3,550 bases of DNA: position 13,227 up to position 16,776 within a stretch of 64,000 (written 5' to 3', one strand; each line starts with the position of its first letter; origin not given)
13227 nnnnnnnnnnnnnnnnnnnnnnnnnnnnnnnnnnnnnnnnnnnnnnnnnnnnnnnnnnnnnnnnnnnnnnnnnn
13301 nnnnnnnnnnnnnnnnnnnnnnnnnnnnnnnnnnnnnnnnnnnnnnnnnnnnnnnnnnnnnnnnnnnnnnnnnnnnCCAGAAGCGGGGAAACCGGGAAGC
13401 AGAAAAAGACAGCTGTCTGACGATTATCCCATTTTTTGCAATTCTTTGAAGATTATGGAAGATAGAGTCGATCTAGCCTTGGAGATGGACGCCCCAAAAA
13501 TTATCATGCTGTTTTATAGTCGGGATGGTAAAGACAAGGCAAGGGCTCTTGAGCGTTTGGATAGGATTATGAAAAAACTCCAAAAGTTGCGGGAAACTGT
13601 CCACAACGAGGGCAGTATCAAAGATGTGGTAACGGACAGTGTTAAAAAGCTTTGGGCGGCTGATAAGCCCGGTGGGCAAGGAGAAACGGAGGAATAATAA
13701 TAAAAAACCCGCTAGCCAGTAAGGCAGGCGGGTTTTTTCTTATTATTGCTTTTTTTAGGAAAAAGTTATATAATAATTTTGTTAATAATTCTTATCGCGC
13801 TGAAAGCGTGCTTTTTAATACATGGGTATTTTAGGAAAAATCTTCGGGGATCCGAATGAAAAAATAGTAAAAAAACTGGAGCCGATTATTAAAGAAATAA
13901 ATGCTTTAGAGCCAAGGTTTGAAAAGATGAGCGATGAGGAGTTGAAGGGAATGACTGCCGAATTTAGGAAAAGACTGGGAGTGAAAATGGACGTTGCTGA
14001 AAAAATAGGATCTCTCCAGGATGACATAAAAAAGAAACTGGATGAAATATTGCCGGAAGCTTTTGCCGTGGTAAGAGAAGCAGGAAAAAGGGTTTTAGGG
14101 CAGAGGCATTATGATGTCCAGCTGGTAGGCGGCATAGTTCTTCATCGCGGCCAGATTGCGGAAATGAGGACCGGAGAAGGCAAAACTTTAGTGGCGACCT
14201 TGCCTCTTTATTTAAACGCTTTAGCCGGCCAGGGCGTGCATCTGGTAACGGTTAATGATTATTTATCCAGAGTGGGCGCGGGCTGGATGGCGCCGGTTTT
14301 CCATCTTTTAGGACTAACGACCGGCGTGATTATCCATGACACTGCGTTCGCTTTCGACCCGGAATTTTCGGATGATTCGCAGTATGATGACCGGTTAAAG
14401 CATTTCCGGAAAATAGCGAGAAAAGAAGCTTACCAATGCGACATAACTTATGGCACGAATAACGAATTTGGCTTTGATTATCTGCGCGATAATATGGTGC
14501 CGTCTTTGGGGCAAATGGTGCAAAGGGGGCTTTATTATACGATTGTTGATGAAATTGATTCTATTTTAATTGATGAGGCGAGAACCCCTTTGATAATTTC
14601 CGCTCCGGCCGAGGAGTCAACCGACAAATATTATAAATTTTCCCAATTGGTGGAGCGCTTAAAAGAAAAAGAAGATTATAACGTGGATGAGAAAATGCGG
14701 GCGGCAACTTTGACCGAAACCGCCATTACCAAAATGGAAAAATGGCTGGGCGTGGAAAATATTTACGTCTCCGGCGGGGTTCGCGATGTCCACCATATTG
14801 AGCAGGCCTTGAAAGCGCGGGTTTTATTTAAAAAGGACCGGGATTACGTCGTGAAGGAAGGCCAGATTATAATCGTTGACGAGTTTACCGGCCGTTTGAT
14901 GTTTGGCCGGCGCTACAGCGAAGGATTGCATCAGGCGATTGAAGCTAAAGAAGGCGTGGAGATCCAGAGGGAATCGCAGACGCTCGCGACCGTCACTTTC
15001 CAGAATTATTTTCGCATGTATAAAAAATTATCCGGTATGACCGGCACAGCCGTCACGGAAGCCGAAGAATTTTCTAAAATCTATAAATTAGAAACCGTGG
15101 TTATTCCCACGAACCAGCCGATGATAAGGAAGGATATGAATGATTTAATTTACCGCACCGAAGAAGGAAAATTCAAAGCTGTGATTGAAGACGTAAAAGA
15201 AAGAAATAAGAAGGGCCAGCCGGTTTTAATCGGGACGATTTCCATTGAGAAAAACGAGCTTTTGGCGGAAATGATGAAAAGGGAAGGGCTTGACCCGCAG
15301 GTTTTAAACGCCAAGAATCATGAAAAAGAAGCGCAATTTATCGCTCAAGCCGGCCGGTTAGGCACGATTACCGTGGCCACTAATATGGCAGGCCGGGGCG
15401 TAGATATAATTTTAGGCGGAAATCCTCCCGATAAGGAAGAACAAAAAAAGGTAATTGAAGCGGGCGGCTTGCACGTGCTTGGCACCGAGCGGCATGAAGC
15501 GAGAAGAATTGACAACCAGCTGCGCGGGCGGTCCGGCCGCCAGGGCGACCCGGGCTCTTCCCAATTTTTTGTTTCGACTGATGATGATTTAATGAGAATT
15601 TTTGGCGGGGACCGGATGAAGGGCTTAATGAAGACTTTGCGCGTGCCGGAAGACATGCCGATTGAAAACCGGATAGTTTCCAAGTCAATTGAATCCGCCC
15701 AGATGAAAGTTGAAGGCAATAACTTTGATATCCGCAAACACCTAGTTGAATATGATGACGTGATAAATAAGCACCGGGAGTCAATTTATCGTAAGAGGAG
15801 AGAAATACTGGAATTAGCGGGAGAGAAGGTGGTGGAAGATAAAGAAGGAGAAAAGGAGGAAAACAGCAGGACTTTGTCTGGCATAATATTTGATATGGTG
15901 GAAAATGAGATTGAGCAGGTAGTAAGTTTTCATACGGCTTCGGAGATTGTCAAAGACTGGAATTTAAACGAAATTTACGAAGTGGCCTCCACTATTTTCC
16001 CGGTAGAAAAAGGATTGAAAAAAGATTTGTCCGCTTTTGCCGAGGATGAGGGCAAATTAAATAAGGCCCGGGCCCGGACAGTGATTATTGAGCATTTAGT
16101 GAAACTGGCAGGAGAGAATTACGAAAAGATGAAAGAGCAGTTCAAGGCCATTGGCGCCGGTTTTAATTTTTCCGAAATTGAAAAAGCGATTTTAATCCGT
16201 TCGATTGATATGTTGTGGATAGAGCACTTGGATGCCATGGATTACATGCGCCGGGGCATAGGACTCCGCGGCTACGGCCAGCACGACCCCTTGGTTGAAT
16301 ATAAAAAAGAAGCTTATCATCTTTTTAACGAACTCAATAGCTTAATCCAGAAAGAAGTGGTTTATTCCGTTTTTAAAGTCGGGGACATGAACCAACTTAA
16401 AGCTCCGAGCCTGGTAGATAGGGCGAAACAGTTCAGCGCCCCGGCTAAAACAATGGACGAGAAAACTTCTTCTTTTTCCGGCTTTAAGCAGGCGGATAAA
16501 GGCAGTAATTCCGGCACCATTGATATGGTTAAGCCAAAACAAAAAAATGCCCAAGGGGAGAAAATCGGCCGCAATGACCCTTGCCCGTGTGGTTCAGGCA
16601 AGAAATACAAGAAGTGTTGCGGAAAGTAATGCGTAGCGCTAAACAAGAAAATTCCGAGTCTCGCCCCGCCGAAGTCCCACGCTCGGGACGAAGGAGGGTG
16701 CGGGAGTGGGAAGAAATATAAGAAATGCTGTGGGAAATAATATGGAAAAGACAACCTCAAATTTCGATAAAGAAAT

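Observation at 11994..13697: Compositionally foreign ParB-like nuclease-domain protein with a ~240-aa acidic low-complexity N-terminus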

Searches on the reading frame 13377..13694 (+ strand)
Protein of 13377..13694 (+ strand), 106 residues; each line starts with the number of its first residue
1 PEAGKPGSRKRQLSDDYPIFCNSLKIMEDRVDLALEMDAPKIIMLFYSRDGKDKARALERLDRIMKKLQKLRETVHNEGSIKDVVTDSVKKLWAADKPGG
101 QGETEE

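Call 71: predict_structure(alignment_id=A6)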
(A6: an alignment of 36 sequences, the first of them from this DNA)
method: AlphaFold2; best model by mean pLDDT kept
length: 106 residues; sequences in the alignment: 36
mean_pLDDT: 82.9   pTM: 0.64
mean pLDDT of the five models: 82.9, 82.0, 81.9, 78.7, 77.6
residues with pLDDT >= 90: 56; 70-90: 27; 50-70: 16; < 50: 7
segments of 3 or more residues with pLDDT < 50: 101-105
pLDDT, mean of each block of 10 residues (from residue 1): 63 90 96 95 95 96 93 76 72 73 48
secondary structure, 60 per line:
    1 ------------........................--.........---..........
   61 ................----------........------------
elements in order: H13-36 H39-47 H51-76 H87-94

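Call 74: fold_search(model_id=the predicted structure, library=pdb)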
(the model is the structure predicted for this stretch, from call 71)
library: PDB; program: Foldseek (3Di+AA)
matches with E <= 10: 0; with E <= 0.001: 0
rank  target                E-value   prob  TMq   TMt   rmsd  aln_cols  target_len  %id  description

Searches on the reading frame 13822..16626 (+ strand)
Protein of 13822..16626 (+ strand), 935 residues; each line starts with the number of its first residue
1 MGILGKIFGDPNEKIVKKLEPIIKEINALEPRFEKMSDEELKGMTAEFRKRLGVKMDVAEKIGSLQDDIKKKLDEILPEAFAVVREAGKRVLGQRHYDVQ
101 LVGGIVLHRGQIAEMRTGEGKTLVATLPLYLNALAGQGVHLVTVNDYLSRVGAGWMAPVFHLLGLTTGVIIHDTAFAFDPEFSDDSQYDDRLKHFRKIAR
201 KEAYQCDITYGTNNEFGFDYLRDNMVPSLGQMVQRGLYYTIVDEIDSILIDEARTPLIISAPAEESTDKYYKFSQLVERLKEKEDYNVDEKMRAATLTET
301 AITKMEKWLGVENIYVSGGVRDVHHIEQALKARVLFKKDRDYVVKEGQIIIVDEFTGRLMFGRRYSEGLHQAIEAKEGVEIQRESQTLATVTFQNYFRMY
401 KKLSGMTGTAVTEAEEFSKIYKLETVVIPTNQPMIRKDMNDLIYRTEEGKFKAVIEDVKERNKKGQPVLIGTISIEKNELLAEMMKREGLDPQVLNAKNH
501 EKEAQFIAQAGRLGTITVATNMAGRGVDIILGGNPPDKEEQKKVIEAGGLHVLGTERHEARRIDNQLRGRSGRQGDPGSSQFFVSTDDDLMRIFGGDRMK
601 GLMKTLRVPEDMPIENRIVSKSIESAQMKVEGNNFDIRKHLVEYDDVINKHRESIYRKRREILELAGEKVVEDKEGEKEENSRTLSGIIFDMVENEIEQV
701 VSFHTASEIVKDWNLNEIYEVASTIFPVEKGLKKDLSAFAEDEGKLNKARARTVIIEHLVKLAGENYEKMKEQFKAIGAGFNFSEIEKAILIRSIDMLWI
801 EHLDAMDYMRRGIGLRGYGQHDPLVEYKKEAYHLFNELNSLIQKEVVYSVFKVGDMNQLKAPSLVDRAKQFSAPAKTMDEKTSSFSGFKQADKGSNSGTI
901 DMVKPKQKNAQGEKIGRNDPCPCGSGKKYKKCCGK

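Call 31: find_related_loci(query=window:13822-16626:+, collection=genome_contigs, flank=6000)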
Query window:13822-16626:+ (935 aa) in genome_contigs; peptide patterns used: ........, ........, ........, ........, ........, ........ (x = any residue, [..] = any of these).
600 stretches matched a pattern (row limit reached: there are more); 576 encode a relative of the query (tblastn E <= 1e-3); the best 80 are kept; 80 distinct loci.
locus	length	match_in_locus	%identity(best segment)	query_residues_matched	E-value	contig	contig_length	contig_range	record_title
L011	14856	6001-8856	71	1-925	0e+0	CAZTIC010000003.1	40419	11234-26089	MAG TPA_asm: uncultured Gammaproteobacteria bacterium isolate SRP191223_co1_14 genome assembly, contig: NODE_667_length_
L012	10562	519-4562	71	1-935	0e+0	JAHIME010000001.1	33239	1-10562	MAG: Patescibacteria group bacterium isolate KR13_N2.mb.53 KR13_N2.mb.53_k141_7628, whole genome shotgun sequence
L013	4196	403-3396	67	1-934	0e+0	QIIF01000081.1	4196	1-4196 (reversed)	MAG: Candidatus Falkowbacteria bacterium isolate SZUA-104 Ga0063293_10035544, whole genome shotgun sequence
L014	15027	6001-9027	67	1-925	0e+0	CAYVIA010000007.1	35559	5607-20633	MAG TPA_asm: uncultured Gammaproteobacteria bacterium isolate binchicken_co129_792 genome assembly, contig: NODE_3013_le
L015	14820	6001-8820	69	1-934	0e+0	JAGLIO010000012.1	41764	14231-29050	MAG: Candidatus Parcubacteria bacterium isolate RS_2_9 ROV157_2.bin.9.fa_12, whole genome shotgun sequence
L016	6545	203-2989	70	1-934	0e+0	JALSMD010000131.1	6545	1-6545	MAG: Candidatus Falkowbacteria bacterium isolate 355-202_metabat2_scaf2bin.072 355-202_scaffold_7983_c1, whole genome sh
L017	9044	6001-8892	69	1-935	0e+0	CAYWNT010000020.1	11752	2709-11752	MAG TPA_asm: uncultured Gammaproteobacteria bacterium isolate SRP077602_co7_178 genome assembly, contig: NODE_25289_leng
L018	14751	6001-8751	73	1-925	0e+0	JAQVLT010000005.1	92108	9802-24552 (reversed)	MAG: Patescibacteria group bacterium isolate STF1_116 NODE_382_length_92108_cov_4.090084_Sandtown_F1, whole genome shotg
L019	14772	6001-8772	68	1-935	0e+0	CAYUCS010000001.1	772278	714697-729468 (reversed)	MAG TPA_asm: uncultured Gammaproteobacteria bacterium isolate binchicken_co269_189 genome assembly, contig: NODE_1_lengt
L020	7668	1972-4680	68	1-925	0e+0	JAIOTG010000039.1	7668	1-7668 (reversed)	MAG: bacterium isolate SMBSF64 bin_7_k127_722648, whole genome shotgun sequence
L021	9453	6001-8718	68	1-925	0e+0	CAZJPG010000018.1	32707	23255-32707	MAG TPA_asm: uncultured Gammaproteobacteria bacterium isolate SRP263991_co7_920 genome assembly, contig: NODE_1735_lengt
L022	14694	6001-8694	69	1-925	0e+0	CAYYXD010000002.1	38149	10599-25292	MAG TPA_asm: uncultured Gammaproteobacteria bacterium isolate SRP294416_co1_713 genome assembly, contig: NODE_1746_lengt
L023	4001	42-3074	63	1-935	0e+0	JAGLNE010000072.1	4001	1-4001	MAG: Candidatus Parcubacteria bacterium isolate RS_6_24 ROV157_6.bin.24.fa_72, whole genome shotgun sequence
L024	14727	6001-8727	67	1-934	0e+0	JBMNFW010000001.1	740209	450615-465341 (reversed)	MAG: Patescibacteria group bacterium isolate SBF912LR0FQ0003 contig_46319, whole genome shotgun sequence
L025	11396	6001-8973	64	1-925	0e+0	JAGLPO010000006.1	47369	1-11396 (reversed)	MAG: Candidatus Parcubacteria bacterium isolate RS_8_12 ROV157_8.bin.12.fa_6, whole genome shotgun sequence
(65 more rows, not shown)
